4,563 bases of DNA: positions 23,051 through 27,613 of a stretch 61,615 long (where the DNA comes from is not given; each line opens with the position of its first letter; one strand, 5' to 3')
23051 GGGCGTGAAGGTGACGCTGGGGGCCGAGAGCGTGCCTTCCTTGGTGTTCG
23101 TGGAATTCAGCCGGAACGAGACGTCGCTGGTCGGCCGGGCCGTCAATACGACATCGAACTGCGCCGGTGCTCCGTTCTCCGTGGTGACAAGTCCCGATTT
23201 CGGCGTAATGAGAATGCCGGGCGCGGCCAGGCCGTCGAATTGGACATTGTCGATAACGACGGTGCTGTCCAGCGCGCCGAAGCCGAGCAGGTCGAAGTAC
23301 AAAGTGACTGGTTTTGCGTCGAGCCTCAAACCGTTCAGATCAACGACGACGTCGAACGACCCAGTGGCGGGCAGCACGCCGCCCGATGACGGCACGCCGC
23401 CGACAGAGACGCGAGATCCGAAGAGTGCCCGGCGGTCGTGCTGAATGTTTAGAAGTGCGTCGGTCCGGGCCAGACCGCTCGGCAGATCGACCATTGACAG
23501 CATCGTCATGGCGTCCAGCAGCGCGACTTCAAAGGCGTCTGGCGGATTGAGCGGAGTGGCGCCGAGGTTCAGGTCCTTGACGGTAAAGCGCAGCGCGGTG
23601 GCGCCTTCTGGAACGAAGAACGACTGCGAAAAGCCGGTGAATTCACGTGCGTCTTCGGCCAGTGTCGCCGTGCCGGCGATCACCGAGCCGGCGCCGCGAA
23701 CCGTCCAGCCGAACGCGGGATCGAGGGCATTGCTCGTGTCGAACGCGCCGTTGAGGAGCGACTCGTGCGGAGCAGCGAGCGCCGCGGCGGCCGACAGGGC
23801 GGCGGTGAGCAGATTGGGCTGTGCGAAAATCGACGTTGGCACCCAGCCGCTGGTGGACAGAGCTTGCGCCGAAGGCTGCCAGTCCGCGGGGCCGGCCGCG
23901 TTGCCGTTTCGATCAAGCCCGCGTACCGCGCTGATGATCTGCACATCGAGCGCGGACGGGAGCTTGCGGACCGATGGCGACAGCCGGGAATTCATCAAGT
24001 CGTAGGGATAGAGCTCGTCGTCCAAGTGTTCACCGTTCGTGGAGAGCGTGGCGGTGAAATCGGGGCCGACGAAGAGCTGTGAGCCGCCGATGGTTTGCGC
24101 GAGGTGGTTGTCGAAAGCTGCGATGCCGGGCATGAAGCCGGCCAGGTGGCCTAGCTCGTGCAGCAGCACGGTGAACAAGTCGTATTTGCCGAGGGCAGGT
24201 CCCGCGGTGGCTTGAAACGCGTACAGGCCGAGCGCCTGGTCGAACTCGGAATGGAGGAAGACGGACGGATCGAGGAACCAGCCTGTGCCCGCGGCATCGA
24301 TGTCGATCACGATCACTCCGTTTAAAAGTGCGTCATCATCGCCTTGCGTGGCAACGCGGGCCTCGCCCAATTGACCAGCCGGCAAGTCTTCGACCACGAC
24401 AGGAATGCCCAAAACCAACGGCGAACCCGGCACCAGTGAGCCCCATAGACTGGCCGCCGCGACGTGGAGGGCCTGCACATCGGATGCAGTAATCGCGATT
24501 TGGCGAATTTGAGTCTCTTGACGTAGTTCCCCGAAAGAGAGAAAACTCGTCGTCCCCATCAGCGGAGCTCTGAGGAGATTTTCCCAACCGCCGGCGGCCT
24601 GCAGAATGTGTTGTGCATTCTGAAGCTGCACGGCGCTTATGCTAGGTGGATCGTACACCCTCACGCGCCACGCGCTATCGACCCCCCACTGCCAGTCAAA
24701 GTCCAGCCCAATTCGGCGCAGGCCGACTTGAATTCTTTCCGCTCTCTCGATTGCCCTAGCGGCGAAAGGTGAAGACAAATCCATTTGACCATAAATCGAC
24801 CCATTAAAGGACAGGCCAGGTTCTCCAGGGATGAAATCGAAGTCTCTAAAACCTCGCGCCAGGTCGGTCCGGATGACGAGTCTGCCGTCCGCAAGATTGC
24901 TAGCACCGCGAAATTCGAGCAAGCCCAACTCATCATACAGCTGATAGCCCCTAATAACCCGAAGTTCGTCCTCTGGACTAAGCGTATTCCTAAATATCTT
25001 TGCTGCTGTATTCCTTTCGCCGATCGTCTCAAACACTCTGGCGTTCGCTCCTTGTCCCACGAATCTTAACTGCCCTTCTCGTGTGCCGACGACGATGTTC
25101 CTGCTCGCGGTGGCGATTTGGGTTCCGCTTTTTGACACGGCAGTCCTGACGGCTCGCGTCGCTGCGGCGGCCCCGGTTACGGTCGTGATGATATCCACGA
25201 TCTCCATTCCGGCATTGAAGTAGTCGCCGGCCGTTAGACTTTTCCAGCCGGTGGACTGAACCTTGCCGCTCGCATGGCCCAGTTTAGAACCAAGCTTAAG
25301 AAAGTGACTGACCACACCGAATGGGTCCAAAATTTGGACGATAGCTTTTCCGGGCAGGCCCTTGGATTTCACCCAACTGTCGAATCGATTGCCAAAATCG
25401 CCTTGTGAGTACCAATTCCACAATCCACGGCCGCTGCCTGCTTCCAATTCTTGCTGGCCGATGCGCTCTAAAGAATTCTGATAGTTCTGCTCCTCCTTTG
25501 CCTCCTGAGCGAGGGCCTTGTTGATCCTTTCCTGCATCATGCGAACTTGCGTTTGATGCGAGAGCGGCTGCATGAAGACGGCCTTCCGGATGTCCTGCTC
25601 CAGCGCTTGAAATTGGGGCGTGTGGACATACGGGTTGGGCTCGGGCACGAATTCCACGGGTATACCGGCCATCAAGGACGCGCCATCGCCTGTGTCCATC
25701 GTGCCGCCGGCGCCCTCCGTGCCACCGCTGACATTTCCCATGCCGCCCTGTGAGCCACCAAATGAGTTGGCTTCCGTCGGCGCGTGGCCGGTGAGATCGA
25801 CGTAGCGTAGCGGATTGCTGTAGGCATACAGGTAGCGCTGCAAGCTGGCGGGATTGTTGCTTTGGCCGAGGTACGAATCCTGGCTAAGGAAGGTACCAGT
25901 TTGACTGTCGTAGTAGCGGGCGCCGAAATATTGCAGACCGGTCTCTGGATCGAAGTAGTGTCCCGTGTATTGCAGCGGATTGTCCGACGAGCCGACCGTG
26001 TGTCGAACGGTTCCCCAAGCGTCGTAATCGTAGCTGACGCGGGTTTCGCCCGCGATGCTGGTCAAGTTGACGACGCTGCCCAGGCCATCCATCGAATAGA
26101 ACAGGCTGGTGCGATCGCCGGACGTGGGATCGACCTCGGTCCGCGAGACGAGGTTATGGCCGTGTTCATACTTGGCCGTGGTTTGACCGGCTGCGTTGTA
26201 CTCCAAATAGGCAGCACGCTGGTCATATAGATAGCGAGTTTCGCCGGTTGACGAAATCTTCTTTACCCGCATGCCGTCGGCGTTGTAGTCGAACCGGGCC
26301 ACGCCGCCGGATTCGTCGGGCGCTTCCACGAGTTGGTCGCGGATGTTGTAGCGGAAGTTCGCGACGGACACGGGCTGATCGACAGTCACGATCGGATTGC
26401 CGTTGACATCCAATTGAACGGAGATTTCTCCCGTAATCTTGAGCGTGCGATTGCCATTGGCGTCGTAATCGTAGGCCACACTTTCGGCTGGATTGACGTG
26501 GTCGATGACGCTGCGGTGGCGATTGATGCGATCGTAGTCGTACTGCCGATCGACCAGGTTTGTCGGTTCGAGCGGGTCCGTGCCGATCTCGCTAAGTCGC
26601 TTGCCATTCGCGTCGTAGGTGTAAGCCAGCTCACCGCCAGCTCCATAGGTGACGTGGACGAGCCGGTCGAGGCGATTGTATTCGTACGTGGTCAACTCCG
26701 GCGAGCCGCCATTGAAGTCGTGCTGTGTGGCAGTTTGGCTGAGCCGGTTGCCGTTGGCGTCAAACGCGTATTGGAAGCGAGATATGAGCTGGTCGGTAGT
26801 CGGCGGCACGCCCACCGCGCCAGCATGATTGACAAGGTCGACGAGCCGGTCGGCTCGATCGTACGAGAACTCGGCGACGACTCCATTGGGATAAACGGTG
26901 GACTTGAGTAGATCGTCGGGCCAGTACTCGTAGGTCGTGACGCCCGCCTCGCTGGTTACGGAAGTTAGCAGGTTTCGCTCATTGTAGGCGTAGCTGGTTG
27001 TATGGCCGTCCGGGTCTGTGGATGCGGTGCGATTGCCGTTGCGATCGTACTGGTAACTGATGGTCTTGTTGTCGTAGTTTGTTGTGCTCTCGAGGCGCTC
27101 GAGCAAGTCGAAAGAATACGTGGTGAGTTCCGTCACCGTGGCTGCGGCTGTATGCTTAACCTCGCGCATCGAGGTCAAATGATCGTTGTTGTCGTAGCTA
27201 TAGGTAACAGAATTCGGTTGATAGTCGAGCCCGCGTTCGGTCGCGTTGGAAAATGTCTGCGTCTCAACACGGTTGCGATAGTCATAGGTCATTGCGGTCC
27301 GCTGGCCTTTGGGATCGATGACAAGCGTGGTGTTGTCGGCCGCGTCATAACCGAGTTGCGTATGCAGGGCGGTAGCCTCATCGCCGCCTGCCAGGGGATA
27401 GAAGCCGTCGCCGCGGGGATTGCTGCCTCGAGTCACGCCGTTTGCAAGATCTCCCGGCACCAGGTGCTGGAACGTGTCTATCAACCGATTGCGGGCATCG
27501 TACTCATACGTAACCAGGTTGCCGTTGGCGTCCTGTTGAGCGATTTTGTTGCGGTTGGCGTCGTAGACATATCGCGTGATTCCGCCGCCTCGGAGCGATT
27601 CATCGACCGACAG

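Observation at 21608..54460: One uninterrupted 32.9-kb ORF (10,950 aa) that places ~7,600 aa of adhesin-type modules in front of a complete Rhs shell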

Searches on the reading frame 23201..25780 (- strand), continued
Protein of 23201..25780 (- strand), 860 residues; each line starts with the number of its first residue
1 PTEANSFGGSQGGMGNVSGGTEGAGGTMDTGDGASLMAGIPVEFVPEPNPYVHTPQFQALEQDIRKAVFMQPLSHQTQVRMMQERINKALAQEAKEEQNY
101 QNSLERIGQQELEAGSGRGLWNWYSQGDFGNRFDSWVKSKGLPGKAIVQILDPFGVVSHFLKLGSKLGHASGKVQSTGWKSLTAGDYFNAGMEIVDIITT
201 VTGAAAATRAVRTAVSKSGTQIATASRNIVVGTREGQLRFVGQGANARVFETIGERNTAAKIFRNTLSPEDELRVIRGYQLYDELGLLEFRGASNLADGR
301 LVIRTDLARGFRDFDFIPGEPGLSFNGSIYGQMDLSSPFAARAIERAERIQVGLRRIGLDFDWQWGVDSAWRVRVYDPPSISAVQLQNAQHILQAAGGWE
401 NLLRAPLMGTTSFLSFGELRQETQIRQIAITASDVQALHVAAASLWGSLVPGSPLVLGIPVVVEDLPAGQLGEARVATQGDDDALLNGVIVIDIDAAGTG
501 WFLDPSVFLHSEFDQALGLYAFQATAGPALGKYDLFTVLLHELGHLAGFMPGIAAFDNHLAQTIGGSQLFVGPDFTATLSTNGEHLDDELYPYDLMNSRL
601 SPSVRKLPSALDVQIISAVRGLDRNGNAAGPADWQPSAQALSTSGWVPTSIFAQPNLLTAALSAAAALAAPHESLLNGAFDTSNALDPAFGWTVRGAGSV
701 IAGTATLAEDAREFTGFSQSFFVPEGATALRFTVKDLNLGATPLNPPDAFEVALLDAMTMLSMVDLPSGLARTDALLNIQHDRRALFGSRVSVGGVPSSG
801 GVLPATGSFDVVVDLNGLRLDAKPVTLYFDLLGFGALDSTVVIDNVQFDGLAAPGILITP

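Call 74: find_encoding_contigs(protein=P0034, flank=10000, max_places=2)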
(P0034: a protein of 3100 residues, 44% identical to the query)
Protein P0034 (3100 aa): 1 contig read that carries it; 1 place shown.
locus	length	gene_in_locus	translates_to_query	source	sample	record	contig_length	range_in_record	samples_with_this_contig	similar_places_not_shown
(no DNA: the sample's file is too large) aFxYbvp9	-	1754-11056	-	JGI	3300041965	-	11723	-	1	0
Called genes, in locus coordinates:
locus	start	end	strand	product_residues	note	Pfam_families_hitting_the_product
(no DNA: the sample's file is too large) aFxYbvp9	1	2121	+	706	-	?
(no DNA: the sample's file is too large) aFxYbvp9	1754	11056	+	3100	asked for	PF05593:RHS_repeat (weak), PF25023:TEN_YD-shell (weak), PF05593:RHS_repeat (weak), PF05593:RHS_repeat, PF25023:TEN_YD-shell, PF18911:PKD_4, PF00801:PKD (weak), PF18911:PKD_4, +2 more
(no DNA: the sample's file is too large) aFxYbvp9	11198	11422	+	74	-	-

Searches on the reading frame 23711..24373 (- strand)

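Call 21: search_protein_families(library=pfam, proteins=[window:23711-24373:-], max_evalue=5)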
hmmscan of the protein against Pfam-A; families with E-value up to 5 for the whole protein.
window:23711-24373:- (221 aa): 2 families
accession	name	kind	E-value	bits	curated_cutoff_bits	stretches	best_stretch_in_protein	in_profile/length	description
PF00413.30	Peptidase_M10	-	0.17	12.2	24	1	63-80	105-122/159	Matrixin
PF10023.15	Aminopep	-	0.26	11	25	1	62-96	146-180/322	Putative aminopeptidase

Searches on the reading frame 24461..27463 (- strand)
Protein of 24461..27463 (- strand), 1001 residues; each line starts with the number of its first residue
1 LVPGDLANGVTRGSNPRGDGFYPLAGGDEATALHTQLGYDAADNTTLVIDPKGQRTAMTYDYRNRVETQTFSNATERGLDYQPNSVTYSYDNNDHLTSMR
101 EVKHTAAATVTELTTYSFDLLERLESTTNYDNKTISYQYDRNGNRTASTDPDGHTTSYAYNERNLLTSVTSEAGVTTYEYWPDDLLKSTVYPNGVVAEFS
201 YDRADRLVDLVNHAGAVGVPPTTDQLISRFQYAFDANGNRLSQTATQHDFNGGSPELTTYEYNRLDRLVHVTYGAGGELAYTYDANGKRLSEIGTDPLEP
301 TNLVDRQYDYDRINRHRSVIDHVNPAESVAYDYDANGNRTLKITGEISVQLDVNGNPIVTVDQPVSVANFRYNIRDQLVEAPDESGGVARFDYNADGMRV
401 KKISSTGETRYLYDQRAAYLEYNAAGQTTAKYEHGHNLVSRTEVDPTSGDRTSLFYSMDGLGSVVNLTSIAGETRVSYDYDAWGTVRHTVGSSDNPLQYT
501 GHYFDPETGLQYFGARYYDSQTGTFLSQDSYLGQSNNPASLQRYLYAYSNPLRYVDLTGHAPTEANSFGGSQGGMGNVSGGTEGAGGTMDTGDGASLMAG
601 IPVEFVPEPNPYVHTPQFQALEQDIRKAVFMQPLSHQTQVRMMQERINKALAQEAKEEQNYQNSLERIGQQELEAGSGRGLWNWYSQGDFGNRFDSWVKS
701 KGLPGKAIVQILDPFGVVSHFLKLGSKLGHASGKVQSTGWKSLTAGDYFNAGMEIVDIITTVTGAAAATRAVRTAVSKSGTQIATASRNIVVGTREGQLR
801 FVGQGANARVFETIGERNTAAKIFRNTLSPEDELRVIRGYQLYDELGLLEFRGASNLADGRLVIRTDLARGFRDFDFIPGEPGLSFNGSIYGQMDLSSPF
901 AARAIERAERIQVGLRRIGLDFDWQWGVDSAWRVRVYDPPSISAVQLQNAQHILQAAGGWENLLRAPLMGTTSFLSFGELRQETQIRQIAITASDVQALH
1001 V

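Call 5: search_protein_families(library=pfam, proteins=[window:24461-27460:-], max_evalue=0.01)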
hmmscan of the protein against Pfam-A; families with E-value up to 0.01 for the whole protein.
window:24461-27460:- (1000 aa): 2 families
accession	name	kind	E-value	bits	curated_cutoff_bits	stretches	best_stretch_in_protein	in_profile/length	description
PF05593.20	RHS_repeat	-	2e-30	104.9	22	4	138-175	1-38/38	RHS Repeat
PF15283.12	DUF4595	-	0.00016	22.1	34.2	0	124-284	23-130/202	Domain of unknown function (DUF4595) with porin-like fold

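Call 11: search_protein_families(library=ncbifam, proteins=[window:24461-27463:-], max_evalue=0.01)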
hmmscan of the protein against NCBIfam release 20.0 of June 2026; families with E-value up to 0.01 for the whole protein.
window:24461-27463:- (1001 aa): 3 families
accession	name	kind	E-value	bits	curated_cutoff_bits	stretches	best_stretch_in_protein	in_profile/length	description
TIGR01643.1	YD_repeat_2x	repeat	3.5e-22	78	15.8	3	122-159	5-42/42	YD repeat-containing protein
TIGR03696.1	Rhs_assc_core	domain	1.1e-18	67.4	32.5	1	480-560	1-76/76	RHS repeat-associated core domain-containing protein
NF041261.1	RHS_core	equivalog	1.7e-18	65.9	2000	3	114-435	429-729/1261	RHS element core protein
